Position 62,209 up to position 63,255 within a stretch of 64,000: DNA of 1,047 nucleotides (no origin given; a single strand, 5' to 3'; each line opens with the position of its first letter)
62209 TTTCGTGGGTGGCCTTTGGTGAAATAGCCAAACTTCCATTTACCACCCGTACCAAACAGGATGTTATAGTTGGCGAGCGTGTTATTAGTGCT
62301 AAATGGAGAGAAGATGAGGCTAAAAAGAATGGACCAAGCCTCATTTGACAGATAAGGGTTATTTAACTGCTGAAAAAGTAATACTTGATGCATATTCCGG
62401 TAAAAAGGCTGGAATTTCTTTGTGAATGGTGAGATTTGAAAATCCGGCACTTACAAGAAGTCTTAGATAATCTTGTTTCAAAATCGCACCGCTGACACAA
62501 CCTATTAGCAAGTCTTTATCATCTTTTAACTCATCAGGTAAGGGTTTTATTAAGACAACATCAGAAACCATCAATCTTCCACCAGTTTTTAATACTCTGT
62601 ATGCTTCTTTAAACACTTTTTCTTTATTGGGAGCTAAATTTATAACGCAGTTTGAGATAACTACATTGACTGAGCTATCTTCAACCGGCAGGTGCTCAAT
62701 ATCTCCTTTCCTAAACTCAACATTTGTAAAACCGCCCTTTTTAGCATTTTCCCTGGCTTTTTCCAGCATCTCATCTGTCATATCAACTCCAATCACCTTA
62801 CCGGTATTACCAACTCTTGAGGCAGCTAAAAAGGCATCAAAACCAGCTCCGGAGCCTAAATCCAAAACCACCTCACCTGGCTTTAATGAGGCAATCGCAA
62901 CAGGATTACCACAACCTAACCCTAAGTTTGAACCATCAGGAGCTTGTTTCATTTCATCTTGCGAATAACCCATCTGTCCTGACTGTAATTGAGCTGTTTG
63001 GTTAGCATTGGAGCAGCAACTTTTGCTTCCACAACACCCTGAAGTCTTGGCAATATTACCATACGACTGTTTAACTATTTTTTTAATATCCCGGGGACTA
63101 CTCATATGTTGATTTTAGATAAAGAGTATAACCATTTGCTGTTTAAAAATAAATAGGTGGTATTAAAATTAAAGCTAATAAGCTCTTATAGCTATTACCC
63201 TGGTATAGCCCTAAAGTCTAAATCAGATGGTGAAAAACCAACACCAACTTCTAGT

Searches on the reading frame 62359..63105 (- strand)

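Call 79: search_protein_families(library=pfam, proteins=[window:62359-63105:-], max_evalue=0.0001)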
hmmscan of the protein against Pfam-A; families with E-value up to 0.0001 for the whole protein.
window:62359-63105:- (248 aa): 16 families
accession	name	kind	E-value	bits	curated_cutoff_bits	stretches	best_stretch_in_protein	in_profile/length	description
PF13847.12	Methyltransf_31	-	7.9e-44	149.3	27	1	75-221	2-145/145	Methyltransferase domain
PF13649.12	Methyltransf_25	-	1.2e-24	87.2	27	1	80-176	1-97/97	Methyltransferase domain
PF08241.18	Methyltransf_11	-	8.5e-24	84.5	21.2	1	81-179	1-94/95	Methyltransferase domain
PF01209.24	Ubie_methyltran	-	6e-21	75.3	20.1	1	72-181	43-152/233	ubiE/COQ5 methyltransferase family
PF08242.18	Methyltransf_12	-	1.7e-12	48.3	30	1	81-178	1-98/98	Methyltransferase domain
PF01135.25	PCMT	-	5e-12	46.5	20.3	1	73-180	70-171/210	Protein-L-isoaspartate(D-aspartate) O-methyltransferase (PCMT)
PF05175.20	MTS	-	6.5e-09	36.1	23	1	77-180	32-138/170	Methyltransferase small domain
PF05148.21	Methyltransf_8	-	2.8e-08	34.3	27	1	130-183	107-159/219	Hypothetical methyltransferase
PF13489.12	Methyltransf_23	-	5.4e-08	33.2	27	1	73-183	19-119/164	Methyltransferase domain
PF06325.19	PrmA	-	7.8e-08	32.6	22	1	74-183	159-261/296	Ribosomal protein L11 methyltransferase (PrmA)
PF13679.12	Methyltransf_32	-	1.4e-06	28.8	27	1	76-150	25-106/143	Methyltransferase domain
PF01170.24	UPF0020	-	3.6e-06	27.2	22.3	1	100-152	75-128/197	RMKL-like, methyltransferase domain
PF02353.26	CMAS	-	5.6e-06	26.3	27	1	72-184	58-168/273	Mycolic acid cyclopropane synthetase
PF01728.25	FtsJ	-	8.1e-06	26.3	24.1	1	74-158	19-104/181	FtsJ-like methyltransferase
PF24675.1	NpmA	-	1.3e-05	25.1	60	1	77-144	24-94/214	16S rRNA (adenine(1408)-N(1))-methyltransferase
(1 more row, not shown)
